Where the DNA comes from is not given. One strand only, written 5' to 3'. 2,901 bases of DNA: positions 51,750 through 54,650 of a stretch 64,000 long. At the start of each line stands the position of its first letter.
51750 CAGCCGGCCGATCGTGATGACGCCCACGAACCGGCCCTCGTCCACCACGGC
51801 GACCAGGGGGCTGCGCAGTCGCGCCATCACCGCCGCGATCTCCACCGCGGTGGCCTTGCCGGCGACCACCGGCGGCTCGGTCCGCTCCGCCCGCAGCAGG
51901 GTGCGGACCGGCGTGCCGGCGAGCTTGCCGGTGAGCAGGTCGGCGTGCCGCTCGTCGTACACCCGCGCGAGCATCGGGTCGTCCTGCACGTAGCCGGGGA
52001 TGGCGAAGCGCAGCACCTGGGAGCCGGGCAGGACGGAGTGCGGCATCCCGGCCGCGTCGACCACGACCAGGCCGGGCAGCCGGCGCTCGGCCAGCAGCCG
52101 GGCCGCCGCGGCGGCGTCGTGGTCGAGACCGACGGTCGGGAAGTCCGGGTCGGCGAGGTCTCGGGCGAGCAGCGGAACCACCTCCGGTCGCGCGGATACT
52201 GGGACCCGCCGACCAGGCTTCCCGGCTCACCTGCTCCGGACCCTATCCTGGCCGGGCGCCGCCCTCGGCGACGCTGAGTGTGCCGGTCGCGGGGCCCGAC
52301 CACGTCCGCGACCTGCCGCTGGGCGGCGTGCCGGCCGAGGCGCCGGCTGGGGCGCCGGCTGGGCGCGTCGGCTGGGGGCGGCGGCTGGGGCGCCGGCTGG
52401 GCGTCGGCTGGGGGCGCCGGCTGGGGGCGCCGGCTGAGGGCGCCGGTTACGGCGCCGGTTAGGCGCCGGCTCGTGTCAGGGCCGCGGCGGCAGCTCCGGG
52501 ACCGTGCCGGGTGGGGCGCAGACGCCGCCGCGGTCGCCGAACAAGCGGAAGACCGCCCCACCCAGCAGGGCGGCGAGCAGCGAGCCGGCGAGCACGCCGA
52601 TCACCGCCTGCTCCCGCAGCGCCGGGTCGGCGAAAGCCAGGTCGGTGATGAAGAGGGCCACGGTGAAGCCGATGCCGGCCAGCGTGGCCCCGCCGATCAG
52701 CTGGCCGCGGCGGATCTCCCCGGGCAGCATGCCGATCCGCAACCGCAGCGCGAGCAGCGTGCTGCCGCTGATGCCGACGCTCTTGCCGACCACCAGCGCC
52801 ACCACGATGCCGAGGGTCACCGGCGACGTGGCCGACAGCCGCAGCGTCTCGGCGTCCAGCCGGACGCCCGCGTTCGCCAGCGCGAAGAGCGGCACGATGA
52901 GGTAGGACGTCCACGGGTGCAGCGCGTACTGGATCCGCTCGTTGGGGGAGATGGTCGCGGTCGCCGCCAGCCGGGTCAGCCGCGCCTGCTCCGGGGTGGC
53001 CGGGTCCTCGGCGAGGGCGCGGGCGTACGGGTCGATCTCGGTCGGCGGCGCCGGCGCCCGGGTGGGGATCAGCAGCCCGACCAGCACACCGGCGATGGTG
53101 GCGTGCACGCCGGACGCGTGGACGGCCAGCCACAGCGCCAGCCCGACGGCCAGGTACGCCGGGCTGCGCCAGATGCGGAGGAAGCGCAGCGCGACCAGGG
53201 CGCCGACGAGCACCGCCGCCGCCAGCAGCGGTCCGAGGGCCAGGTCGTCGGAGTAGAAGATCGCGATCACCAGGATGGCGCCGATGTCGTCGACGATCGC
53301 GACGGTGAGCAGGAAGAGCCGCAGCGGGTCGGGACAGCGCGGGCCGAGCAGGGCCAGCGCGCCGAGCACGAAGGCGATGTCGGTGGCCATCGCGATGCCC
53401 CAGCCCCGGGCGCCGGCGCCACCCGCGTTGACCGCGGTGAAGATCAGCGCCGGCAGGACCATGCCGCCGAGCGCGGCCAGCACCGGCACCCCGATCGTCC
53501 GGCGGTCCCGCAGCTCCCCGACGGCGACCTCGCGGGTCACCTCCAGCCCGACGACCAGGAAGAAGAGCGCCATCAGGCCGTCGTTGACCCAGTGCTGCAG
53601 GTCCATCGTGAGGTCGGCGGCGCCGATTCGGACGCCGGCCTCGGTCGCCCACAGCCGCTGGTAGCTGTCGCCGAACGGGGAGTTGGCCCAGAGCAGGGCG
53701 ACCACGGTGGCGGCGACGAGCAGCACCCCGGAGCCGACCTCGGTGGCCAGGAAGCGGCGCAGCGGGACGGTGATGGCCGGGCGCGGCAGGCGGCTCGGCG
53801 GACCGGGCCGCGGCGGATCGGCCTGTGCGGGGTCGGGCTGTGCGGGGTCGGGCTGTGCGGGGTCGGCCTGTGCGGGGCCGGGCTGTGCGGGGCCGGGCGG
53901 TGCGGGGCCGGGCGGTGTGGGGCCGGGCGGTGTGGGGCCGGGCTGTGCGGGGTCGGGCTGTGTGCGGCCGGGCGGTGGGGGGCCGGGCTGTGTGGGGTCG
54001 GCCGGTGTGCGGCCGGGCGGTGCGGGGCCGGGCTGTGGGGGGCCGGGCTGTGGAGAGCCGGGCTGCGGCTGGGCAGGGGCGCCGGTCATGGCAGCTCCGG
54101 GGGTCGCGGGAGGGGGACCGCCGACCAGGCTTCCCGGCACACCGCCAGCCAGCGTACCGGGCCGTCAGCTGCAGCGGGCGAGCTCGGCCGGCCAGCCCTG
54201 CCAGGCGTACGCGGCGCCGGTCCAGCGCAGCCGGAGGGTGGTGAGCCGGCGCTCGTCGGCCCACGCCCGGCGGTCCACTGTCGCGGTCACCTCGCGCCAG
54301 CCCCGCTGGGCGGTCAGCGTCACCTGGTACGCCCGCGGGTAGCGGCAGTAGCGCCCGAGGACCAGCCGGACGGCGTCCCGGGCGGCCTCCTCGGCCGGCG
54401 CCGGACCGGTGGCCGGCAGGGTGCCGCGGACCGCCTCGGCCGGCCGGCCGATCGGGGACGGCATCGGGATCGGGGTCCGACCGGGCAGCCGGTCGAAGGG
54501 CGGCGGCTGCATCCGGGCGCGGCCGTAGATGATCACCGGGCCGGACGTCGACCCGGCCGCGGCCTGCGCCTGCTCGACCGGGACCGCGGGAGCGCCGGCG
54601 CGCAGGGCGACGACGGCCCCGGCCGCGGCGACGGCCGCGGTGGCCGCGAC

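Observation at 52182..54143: Near-identical ~50-nt leader (including the RBS) upstream of both nhaA and the CBS-ArsB/NhaD operon: candidate cation-responsive cis-regulatory element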

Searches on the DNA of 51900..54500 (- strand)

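Call 3: search_rna_families(source=window, start=51900, end=54500, threshold=evalue, max_evalue=10, show_alignments=6)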
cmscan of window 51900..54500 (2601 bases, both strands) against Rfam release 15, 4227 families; matches with E-value up to 10: 1.
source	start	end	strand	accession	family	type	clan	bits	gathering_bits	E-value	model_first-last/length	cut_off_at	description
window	52138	52222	-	RF03196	mir-6790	Gene; miRNA;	-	16.9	78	8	1-63/63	no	mir-6790 microRNA precursor family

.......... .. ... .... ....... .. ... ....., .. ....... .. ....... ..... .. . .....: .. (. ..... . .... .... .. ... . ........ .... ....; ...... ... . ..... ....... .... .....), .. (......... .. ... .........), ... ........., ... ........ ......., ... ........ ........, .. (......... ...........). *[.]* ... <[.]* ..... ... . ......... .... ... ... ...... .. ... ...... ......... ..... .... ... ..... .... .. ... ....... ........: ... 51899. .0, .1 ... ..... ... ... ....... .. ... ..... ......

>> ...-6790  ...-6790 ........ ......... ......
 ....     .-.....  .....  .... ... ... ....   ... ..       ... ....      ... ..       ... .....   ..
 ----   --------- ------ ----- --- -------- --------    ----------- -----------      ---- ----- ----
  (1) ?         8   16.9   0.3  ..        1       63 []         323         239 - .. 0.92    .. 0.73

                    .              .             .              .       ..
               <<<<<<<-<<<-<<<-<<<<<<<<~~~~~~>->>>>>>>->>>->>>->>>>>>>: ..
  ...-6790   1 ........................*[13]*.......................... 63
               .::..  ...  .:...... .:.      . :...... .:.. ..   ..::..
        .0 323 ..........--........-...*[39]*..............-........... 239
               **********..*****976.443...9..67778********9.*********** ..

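Call 64: search_with_rna_model(model_id=R1, sources=[L131, L132, L133, L134, L135, L136, L137, L138, L139, L140, L141, L142, L143, L144, L145, L146, L147, L148, L149, L150, L151, L152, L153, L154, L155, L156, L157, L158, L159, L160, L161, L162, L163, L164, L165, L166, L167, L168, L169, L170, L171, L172, L173, L174, L175, L176, L177, L178, L179, L180, L181, L182, L183, L184, L185, L186, L187, L188, L189, L190, L191, L192, L193, L194, L195, L196, L001, L002, L003, L004, L006, L007], max_evalue=0.5)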
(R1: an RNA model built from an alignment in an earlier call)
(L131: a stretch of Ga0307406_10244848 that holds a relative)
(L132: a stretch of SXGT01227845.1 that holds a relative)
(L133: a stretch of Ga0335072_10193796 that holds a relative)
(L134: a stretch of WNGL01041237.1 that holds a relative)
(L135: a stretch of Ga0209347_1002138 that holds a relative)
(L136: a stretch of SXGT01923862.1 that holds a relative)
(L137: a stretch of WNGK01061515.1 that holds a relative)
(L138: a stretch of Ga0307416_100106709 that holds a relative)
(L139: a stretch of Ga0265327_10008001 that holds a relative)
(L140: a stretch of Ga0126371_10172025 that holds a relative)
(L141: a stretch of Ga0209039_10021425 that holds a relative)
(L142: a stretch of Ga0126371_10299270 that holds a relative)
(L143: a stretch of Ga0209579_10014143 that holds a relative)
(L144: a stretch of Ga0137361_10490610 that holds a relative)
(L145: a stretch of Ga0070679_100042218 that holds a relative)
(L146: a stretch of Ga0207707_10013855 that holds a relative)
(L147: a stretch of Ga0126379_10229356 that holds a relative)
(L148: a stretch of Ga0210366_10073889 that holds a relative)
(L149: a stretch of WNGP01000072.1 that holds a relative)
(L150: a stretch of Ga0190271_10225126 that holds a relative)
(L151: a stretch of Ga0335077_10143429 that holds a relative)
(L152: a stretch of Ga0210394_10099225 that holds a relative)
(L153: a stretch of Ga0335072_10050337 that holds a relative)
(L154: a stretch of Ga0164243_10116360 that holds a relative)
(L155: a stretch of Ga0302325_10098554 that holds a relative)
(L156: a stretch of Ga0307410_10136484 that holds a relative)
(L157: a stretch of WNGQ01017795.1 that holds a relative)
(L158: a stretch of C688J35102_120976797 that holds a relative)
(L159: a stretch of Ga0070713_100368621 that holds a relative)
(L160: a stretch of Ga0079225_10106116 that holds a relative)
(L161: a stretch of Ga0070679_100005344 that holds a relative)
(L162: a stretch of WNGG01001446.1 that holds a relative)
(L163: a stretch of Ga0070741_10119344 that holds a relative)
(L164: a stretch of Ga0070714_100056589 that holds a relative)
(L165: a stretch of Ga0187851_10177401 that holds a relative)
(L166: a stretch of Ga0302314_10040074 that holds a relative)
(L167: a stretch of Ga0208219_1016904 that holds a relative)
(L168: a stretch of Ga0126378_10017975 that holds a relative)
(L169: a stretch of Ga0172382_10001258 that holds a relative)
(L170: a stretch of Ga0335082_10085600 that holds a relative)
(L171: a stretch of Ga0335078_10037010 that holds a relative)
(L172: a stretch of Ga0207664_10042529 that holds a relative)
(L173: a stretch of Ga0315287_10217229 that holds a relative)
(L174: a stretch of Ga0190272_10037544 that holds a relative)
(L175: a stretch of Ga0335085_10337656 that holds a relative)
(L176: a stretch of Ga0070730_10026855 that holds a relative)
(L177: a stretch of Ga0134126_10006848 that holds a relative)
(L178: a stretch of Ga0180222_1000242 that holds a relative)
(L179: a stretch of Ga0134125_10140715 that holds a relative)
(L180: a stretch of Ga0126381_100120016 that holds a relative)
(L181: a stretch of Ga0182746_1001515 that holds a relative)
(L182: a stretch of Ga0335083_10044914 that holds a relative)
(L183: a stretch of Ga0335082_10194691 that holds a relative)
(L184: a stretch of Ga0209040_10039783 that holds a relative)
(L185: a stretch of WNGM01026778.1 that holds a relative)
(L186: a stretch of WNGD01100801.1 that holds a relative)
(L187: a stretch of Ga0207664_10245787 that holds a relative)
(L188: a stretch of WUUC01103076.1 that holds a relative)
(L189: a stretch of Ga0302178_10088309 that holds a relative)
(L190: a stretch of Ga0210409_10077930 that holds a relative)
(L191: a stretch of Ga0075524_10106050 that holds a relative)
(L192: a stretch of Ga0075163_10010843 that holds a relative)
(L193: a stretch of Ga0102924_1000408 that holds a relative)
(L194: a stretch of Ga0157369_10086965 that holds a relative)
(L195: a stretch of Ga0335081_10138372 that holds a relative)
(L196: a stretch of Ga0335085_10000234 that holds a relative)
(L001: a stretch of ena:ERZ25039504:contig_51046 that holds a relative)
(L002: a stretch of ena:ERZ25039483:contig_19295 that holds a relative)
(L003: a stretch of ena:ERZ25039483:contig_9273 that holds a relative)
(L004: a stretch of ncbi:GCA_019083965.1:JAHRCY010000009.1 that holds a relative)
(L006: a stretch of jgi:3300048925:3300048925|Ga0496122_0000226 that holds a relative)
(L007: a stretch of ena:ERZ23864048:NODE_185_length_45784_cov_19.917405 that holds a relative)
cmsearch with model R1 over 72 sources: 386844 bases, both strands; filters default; matches with E-value up to 0.5: 83.
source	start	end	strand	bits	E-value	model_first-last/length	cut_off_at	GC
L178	4257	4284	+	46.8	9.8e-10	1-28/28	no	0.68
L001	4776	4803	+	46.7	1e-09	1-28/28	no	0.71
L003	4944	4971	+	46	1.6e-09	1-28/28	no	0.75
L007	4947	4974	+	46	1.6e-09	1-28/28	no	0.75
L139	1842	1869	-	45.9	1.7e-09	1-28/28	no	0.68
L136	3170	3197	-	45.4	2.3e-09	1-28/28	no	0.61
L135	4300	4327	+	45.1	2.9e-09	1-28/28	no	0.64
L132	7836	7863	-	45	3e-09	1-28/28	no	0.61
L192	4701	4728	-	45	3.1e-09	1-28/28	no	0.61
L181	7417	7444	-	44.6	3.8e-09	1-28/28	no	0.57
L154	438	465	+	44.5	4.2e-09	1-28/28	no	0.68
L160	1259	1286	+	44.3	4.6e-09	1-28/28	no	0.61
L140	322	349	+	44.3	4.8e-09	1-28/28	no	0.61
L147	1370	1397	+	44.3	4.8e-09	1-28/28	no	0.61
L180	649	676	-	44.3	4.8e-09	1-28/28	no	0.61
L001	6884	6911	+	44.1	5.2e-09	1-28/28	no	0.71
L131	1244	1271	-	44.1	5.2e-09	1-28/28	no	0.61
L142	457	484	-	44.1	5.4e-09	1-28/28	no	0.64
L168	5551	5578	+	44.1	5.4e-09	1-28/28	no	0.64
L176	2712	2739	-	44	5.7e-09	1-28/28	no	0.71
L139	6435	6462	+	43.9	5.9e-09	1-28/28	no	0.61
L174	791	818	+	43.9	5.9e-09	1-28/28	no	0.61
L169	11376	11403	-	43.9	6e-09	1-28/28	no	0.61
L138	1414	1441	-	43.9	6e-09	1-28/28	no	0.64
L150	1413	1440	-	43.9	6e-09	1-28/28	no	0.64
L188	2398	2425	-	43.9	6e-09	1-28/28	no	0.61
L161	2084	2111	+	43.9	6.2e-09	1-28/28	no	0.79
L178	1867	1894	+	43.8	6.3e-09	1-28/28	no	0.64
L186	1184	1211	-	43.8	6.3e-09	1-28/28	no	0.64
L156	1744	1771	+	43.7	6.8e-09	1-28/28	no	0.64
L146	6371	6398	+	43.7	6.9e-09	1-28/28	no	0.75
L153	194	221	+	43.7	6.9e-09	1-28/28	no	0.75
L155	1006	1033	-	43.7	6.9e-09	1-28/28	no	0.75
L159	1292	1319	+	43.7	6.9e-09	1-28/28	no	0.75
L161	7578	7605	-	43.7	6.9e-09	1-28/28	no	0.75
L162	2169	2196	+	43.7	6.9e-09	1-28/28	no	0.75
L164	3319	3346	-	43.7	6.9e-09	1-28/28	no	0.75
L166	5798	5825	+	43.7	6.9e-09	1-28/28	no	0.75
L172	933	960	+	43.7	6.9e-09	1-28/28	no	0.75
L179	2358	2385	+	43.7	6.9e-09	1-28/28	no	0.75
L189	1385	1412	+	43.7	6.9e-09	1-28/28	no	0.75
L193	680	707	+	43.7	6.9e-09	1-28/28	no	0.75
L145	3907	3934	+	43.6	7.3e-09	1-28/28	no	0.71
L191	767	794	-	43.3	8.5e-09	1-28/28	no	0.68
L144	839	866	+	43.3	9e-09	1-28/28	no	0.68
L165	727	754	-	43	1.1e-08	1-28/28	no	0.71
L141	312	339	-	42.6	1.3e-08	1-28/28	no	0.64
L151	1527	1554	-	42.6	1.3e-08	1-28/28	no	0.64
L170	1900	1927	-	42.6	1.3e-08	1-28/28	no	0.64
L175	784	811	+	42.6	1.3e-08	1-28/28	no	0.64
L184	912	939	+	42.6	1.3e-08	1-28/28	no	0.64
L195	759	786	+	42.6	1.3e-08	1-28/28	no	0.64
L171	5562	5589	-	42.2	1.7e-08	1-28/28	no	0.64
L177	3720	3747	+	42.1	1.9e-08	1-28/28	no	0.71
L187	344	371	-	42.1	1.9e-08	1-28/28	no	0.71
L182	894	921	-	42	2e-08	1-28/28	no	0.64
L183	223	250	+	42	2e-08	1-28/28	no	0.64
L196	6901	6928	-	42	2e-08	1-28/28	no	0.64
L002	4948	4975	+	41.3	3e-08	1-28/28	no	0.71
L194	2452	2479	+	40.8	4.2e-08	1-28/28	no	0.75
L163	274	301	+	40.5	4.9e-08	1-28/28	no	0.75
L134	4646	4673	-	40.3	5.5e-08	1-28/28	no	0.68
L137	3372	3399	+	40.3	5.5e-08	1-28/28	no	0.68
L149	6490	6517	-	40.3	5.5e-08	1-28/28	no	0.68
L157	5780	5807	+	40.3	5.5e-08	1-28/28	no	0.68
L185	4085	4112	-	40.3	5.5e-08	1-28/28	no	0.68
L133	2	29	+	39.3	1e-07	1-28/28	no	0.68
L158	4241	4268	+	39.2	1.1e-07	1-28/28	no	0.75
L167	1797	1824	-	38.3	2e-07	1-28/28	no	0.61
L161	2586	2613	+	37.8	2.7e-07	1-28/28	no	0.75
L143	3815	3842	+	37.8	2.7e-07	1-28/28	no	0.68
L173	533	560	+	30.8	2.1e-05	1-28/28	no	0.82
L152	896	923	+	30.6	2.4e-05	1-28/28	no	0.75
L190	2692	2719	+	30.6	2.4e-05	1-28/28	no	0.75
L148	1015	1040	-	22.5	0.0036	1-28/28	no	0.77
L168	409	433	+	18.9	0.036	1-28/28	no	0.76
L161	1311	1335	+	16.9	0.13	1-28/28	no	0.8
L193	8721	8754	-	16.4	0.17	1-28/28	no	0.85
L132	10223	10242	-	16.1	0.2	1-28/28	no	0.8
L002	6977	7002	+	16.1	0.2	3-28/28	no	0.77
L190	1300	1323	+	15.8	0.24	1-28/28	no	0.83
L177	13034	13052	+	15.2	0.35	1-28/28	no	0.79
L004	5864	5904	+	14.8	0.46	1-28/28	no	0.73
